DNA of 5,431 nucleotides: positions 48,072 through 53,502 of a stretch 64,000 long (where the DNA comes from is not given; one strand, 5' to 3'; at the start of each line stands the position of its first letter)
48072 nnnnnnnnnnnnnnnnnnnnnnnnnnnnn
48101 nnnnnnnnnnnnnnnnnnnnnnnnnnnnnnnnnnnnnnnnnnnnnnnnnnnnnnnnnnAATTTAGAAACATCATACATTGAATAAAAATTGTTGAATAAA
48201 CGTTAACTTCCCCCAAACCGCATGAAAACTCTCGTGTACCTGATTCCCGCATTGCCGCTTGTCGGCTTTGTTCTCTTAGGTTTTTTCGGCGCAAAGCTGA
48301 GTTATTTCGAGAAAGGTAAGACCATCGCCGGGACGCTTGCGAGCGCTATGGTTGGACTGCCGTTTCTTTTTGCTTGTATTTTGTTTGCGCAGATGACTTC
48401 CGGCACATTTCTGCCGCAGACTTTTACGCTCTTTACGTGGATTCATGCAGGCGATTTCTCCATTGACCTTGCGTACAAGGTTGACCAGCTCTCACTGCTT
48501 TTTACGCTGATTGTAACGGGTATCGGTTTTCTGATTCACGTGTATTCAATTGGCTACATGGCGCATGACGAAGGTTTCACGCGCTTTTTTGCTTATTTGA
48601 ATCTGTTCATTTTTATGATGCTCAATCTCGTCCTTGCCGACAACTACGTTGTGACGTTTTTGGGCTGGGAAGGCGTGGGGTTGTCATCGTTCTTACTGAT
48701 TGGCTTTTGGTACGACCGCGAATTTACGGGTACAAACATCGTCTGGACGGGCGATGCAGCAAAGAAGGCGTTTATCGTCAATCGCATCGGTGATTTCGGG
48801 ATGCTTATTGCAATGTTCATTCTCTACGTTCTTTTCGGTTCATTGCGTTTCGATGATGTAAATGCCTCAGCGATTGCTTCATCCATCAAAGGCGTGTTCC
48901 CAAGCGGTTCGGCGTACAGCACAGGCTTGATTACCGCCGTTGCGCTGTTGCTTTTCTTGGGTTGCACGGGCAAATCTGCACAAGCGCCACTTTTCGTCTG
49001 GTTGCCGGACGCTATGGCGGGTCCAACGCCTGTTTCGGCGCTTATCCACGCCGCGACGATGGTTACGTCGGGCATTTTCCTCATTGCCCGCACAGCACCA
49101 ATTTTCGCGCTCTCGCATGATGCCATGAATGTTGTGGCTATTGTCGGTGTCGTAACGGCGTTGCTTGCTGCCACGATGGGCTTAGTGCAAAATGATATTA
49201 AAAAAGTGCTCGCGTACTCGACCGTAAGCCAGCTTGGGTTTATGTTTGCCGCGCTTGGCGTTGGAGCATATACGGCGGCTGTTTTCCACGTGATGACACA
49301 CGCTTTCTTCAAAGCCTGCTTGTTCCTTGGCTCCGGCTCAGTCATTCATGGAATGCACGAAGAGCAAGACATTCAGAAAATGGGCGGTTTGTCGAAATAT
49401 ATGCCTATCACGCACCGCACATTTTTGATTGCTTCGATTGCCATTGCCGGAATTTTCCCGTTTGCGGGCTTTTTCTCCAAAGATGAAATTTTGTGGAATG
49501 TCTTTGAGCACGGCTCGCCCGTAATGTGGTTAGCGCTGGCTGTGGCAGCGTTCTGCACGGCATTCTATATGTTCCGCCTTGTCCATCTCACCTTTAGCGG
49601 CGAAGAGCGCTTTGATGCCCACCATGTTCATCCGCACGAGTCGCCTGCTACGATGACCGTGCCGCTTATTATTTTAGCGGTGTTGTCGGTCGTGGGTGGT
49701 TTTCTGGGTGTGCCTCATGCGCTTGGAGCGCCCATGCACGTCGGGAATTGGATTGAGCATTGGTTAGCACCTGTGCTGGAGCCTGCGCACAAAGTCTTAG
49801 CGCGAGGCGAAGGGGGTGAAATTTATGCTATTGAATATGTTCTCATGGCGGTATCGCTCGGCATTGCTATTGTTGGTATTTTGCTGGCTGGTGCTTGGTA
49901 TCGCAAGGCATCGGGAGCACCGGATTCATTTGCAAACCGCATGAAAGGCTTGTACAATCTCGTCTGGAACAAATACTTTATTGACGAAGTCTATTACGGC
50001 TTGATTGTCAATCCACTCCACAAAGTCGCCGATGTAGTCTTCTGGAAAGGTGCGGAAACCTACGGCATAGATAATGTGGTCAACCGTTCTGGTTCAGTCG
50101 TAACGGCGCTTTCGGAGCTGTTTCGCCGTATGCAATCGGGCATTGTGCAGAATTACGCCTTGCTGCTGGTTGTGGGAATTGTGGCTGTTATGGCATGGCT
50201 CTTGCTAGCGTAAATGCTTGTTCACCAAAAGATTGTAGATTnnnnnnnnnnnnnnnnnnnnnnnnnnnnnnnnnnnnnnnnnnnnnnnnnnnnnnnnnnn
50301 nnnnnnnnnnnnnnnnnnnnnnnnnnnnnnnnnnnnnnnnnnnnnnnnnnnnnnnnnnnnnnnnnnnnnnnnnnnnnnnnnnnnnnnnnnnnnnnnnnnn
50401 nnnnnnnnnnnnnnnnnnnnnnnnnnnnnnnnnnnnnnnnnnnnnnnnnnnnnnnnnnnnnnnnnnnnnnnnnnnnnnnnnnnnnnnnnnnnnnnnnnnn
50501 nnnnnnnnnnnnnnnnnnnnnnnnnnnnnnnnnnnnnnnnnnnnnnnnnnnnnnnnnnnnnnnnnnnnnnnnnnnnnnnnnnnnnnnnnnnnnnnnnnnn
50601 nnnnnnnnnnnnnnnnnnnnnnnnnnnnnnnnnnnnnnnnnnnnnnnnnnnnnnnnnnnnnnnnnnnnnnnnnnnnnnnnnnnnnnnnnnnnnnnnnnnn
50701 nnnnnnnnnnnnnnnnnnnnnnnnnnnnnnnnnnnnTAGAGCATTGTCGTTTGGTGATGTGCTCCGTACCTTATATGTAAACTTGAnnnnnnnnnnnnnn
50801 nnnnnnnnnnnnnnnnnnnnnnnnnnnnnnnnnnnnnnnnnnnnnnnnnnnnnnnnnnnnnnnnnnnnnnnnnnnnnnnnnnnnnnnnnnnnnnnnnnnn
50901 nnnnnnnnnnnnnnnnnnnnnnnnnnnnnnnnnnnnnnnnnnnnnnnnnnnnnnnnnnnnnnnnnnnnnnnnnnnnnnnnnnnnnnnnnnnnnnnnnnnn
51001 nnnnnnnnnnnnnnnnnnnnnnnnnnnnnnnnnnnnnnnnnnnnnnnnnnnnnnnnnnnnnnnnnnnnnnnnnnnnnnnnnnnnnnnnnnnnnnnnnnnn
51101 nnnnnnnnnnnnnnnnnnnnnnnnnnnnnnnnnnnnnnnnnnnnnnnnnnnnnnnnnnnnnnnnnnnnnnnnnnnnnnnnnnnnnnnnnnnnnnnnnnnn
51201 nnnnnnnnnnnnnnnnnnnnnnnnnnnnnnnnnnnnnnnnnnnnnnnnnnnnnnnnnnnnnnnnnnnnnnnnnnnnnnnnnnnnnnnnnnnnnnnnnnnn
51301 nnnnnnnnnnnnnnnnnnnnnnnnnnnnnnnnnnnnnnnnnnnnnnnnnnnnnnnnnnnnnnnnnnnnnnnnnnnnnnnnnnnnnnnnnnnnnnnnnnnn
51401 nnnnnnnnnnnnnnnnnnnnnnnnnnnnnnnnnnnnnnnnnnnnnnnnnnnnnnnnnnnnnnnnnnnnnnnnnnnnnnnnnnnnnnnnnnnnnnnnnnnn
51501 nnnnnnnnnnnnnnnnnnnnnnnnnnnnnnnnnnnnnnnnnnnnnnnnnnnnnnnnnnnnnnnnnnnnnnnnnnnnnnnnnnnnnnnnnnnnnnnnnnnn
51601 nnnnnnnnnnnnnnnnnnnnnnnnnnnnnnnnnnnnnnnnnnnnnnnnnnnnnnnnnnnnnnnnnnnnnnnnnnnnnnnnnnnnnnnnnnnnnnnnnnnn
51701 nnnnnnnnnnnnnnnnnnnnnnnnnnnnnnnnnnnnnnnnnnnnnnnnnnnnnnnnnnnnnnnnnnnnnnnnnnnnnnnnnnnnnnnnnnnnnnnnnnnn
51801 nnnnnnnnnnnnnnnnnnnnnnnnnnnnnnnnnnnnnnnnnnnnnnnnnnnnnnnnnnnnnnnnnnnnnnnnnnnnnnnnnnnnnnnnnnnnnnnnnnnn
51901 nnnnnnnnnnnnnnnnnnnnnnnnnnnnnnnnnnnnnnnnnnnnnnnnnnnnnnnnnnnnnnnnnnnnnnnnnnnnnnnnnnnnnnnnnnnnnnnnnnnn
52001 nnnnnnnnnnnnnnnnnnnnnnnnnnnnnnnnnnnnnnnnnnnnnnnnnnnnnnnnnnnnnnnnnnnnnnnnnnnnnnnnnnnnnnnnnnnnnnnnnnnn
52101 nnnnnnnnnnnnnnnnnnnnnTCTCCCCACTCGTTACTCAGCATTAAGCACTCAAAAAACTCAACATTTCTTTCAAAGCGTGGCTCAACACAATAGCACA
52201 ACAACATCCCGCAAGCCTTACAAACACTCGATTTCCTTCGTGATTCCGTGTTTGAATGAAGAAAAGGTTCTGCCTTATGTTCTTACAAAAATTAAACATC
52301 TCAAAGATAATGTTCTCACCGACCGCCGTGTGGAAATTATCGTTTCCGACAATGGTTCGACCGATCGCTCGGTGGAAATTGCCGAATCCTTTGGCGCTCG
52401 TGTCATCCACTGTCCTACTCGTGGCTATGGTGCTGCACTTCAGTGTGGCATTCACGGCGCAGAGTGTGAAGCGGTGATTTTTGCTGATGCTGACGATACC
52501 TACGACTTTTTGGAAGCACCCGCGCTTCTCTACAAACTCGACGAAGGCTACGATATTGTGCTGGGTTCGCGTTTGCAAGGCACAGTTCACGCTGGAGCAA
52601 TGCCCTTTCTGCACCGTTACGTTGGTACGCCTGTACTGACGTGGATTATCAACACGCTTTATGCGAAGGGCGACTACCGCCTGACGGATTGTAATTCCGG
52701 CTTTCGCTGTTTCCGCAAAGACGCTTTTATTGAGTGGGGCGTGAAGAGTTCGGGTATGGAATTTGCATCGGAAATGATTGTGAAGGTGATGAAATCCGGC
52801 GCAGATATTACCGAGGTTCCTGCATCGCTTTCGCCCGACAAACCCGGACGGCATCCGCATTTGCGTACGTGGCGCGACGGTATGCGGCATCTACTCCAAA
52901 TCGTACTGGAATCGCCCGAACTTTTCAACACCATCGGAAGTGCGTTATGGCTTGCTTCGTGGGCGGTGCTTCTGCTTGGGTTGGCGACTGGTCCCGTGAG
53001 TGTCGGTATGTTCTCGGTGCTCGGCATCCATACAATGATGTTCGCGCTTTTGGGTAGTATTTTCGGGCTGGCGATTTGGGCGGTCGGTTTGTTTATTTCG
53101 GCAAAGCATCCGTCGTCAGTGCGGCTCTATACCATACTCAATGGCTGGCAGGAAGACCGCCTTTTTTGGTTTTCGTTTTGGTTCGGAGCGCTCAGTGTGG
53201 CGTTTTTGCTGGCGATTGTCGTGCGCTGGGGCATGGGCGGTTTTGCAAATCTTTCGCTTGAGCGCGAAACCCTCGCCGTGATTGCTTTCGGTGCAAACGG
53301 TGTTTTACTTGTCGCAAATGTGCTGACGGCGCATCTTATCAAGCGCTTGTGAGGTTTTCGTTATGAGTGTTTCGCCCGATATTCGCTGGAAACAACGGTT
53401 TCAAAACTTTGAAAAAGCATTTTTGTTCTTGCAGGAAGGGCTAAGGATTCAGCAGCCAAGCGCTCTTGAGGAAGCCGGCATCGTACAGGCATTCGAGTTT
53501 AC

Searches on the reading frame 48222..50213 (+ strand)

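Call 39: search_protein_families(library=pfam, proteins=[window:48222-50213:+], max_evalue=0.00001)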
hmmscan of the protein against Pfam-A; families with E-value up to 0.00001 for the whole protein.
window:48222-50213:+ (663 aa): 3 families
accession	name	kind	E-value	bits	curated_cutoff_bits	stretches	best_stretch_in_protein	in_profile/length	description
PF00361.26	Proton_antipo_M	-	3.1e-79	266.7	21.5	1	139-444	1-292/294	NADH:quinone oxidoreductase/Mrp antiporter, TM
PF00662.26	Proton_antipo_N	-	1.3e-23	83.1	24.5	1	73-123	1-51/51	NADH-Ubiquinone oxidoreductase (complex I), chain 5 N-terminus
PF01010.25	Proton_antipo_C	-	8.6e-12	45.6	26.8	1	467-573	89-192/243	NADH-dehyrogenase subunit F, TMs, (complex I) C-terminus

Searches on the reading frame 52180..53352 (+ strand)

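Call 39: search_protein_families(library=pfam, proteins=[window:52180-53352:+], max_evalue=0.00001)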
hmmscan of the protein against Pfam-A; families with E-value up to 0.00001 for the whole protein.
window:52180-53352:+ (390 aa): 1 family
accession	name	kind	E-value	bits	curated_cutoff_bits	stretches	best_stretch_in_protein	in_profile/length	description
PF00535.33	Glycos_transf_2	-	4.3e-27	95.5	23.3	1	19-185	1-166/168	Glycosyl transferase family 2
